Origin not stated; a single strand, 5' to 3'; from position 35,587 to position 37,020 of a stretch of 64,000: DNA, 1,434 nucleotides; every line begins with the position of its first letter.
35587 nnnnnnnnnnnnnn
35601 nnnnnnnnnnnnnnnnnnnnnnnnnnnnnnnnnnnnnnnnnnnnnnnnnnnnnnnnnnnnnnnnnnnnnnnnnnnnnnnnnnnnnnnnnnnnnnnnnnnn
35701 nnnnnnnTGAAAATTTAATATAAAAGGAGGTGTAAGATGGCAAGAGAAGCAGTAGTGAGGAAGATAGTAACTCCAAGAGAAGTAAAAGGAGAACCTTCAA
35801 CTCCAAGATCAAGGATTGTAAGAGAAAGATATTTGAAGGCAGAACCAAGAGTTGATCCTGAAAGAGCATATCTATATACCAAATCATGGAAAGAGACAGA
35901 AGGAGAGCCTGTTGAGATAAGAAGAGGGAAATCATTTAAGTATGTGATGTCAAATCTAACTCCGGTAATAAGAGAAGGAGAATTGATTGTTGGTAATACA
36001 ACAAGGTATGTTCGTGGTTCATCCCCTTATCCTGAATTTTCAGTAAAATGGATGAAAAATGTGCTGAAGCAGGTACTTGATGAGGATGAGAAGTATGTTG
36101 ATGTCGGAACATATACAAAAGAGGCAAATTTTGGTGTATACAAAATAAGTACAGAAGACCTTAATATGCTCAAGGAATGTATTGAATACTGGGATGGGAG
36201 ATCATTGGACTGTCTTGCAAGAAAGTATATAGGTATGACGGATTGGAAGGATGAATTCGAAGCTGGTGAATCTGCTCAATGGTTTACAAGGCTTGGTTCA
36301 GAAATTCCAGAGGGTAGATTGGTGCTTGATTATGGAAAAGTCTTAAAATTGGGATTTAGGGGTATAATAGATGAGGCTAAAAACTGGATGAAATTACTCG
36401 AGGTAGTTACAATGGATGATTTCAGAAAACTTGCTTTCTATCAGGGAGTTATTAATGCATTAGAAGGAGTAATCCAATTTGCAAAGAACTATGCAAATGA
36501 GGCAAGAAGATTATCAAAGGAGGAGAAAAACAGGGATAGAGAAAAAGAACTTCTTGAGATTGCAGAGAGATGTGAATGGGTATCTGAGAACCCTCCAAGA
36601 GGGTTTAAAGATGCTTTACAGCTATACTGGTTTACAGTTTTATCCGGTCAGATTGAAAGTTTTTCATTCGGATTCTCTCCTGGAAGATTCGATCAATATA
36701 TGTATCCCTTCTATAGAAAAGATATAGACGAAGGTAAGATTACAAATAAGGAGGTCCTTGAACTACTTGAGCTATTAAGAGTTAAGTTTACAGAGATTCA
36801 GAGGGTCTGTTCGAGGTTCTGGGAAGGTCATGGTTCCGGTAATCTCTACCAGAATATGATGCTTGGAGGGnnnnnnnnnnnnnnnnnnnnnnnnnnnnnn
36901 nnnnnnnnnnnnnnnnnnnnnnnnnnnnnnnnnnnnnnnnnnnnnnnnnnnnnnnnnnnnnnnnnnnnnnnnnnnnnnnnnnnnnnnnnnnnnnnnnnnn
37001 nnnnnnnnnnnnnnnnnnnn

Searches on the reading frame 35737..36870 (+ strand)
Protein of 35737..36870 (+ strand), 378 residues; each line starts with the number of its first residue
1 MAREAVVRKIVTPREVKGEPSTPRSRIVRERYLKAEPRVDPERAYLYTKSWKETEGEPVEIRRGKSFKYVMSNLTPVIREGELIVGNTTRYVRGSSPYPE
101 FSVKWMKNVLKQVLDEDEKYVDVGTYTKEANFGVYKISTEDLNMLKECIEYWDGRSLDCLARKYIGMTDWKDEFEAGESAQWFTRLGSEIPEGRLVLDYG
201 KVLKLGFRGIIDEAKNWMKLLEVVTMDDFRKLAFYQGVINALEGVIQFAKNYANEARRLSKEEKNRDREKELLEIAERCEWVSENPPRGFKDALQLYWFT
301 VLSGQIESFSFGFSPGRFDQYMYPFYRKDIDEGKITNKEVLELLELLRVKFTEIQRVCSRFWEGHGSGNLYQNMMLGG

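Call 44: search_solved_structures(query=window:35737-36870:+, max_evalue=1e-20, show_alignments=5)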
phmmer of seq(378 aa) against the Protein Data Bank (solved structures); distinct sequences matched with E-value up to 1e-20: 30.
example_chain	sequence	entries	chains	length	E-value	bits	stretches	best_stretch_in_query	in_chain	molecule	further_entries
9f3w_A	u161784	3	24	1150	9.9e-60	205.6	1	19-368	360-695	Choline trimethylamine-lyase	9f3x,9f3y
1r8w_A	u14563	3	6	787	2.7e-57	197.5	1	21-378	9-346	glycerol dehydratase | B12-independent glycerol dehydratase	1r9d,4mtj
5i2a_A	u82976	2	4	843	6e-52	179.9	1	25-378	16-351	Diol-dehydratase | Diol dehydratase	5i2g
9rco_A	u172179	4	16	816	2e-48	168.4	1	23-378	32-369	Glycyl radical protein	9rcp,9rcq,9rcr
8id1_A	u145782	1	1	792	1.8e-40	142.2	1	24-378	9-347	Formate C-acetyltransferase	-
5ymr_B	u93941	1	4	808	3e-40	141.4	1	28-351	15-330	Formate acetyltransferase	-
5a0u_A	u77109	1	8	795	3.3e-39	138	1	20-368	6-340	CHOLINE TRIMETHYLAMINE LYASE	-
5a0z_A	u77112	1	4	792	3.9e-39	137.8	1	21-368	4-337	CHOLINE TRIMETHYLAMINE LYASE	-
7e7l_A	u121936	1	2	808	4.7e-38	134.2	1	33-358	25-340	Hydroxyphenylacetic acid decarboxylase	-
5fau_A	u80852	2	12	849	2.1e-36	128.8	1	20-364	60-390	Choline trimethylamine-lyase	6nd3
2y8n_A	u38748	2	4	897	2.5e-36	128.6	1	30-378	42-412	4-HYDROXYPHENYLACETATE DECARBOXYLASE LARGE SUBUNIT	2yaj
5fay_A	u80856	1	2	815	2.8e-36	128.4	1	21-364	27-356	Choline trimethylamine-lyase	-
5faw_A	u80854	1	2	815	3.4e-36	128.1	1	21-364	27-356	Choline trimethylamine-lyase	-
6vue_A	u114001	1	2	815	3.4e-36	128.1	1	21-364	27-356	Choline trimethylamine-lyase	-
5kdp_A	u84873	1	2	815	3.4e-36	128.1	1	21-364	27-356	Choline trimethylamine-lyase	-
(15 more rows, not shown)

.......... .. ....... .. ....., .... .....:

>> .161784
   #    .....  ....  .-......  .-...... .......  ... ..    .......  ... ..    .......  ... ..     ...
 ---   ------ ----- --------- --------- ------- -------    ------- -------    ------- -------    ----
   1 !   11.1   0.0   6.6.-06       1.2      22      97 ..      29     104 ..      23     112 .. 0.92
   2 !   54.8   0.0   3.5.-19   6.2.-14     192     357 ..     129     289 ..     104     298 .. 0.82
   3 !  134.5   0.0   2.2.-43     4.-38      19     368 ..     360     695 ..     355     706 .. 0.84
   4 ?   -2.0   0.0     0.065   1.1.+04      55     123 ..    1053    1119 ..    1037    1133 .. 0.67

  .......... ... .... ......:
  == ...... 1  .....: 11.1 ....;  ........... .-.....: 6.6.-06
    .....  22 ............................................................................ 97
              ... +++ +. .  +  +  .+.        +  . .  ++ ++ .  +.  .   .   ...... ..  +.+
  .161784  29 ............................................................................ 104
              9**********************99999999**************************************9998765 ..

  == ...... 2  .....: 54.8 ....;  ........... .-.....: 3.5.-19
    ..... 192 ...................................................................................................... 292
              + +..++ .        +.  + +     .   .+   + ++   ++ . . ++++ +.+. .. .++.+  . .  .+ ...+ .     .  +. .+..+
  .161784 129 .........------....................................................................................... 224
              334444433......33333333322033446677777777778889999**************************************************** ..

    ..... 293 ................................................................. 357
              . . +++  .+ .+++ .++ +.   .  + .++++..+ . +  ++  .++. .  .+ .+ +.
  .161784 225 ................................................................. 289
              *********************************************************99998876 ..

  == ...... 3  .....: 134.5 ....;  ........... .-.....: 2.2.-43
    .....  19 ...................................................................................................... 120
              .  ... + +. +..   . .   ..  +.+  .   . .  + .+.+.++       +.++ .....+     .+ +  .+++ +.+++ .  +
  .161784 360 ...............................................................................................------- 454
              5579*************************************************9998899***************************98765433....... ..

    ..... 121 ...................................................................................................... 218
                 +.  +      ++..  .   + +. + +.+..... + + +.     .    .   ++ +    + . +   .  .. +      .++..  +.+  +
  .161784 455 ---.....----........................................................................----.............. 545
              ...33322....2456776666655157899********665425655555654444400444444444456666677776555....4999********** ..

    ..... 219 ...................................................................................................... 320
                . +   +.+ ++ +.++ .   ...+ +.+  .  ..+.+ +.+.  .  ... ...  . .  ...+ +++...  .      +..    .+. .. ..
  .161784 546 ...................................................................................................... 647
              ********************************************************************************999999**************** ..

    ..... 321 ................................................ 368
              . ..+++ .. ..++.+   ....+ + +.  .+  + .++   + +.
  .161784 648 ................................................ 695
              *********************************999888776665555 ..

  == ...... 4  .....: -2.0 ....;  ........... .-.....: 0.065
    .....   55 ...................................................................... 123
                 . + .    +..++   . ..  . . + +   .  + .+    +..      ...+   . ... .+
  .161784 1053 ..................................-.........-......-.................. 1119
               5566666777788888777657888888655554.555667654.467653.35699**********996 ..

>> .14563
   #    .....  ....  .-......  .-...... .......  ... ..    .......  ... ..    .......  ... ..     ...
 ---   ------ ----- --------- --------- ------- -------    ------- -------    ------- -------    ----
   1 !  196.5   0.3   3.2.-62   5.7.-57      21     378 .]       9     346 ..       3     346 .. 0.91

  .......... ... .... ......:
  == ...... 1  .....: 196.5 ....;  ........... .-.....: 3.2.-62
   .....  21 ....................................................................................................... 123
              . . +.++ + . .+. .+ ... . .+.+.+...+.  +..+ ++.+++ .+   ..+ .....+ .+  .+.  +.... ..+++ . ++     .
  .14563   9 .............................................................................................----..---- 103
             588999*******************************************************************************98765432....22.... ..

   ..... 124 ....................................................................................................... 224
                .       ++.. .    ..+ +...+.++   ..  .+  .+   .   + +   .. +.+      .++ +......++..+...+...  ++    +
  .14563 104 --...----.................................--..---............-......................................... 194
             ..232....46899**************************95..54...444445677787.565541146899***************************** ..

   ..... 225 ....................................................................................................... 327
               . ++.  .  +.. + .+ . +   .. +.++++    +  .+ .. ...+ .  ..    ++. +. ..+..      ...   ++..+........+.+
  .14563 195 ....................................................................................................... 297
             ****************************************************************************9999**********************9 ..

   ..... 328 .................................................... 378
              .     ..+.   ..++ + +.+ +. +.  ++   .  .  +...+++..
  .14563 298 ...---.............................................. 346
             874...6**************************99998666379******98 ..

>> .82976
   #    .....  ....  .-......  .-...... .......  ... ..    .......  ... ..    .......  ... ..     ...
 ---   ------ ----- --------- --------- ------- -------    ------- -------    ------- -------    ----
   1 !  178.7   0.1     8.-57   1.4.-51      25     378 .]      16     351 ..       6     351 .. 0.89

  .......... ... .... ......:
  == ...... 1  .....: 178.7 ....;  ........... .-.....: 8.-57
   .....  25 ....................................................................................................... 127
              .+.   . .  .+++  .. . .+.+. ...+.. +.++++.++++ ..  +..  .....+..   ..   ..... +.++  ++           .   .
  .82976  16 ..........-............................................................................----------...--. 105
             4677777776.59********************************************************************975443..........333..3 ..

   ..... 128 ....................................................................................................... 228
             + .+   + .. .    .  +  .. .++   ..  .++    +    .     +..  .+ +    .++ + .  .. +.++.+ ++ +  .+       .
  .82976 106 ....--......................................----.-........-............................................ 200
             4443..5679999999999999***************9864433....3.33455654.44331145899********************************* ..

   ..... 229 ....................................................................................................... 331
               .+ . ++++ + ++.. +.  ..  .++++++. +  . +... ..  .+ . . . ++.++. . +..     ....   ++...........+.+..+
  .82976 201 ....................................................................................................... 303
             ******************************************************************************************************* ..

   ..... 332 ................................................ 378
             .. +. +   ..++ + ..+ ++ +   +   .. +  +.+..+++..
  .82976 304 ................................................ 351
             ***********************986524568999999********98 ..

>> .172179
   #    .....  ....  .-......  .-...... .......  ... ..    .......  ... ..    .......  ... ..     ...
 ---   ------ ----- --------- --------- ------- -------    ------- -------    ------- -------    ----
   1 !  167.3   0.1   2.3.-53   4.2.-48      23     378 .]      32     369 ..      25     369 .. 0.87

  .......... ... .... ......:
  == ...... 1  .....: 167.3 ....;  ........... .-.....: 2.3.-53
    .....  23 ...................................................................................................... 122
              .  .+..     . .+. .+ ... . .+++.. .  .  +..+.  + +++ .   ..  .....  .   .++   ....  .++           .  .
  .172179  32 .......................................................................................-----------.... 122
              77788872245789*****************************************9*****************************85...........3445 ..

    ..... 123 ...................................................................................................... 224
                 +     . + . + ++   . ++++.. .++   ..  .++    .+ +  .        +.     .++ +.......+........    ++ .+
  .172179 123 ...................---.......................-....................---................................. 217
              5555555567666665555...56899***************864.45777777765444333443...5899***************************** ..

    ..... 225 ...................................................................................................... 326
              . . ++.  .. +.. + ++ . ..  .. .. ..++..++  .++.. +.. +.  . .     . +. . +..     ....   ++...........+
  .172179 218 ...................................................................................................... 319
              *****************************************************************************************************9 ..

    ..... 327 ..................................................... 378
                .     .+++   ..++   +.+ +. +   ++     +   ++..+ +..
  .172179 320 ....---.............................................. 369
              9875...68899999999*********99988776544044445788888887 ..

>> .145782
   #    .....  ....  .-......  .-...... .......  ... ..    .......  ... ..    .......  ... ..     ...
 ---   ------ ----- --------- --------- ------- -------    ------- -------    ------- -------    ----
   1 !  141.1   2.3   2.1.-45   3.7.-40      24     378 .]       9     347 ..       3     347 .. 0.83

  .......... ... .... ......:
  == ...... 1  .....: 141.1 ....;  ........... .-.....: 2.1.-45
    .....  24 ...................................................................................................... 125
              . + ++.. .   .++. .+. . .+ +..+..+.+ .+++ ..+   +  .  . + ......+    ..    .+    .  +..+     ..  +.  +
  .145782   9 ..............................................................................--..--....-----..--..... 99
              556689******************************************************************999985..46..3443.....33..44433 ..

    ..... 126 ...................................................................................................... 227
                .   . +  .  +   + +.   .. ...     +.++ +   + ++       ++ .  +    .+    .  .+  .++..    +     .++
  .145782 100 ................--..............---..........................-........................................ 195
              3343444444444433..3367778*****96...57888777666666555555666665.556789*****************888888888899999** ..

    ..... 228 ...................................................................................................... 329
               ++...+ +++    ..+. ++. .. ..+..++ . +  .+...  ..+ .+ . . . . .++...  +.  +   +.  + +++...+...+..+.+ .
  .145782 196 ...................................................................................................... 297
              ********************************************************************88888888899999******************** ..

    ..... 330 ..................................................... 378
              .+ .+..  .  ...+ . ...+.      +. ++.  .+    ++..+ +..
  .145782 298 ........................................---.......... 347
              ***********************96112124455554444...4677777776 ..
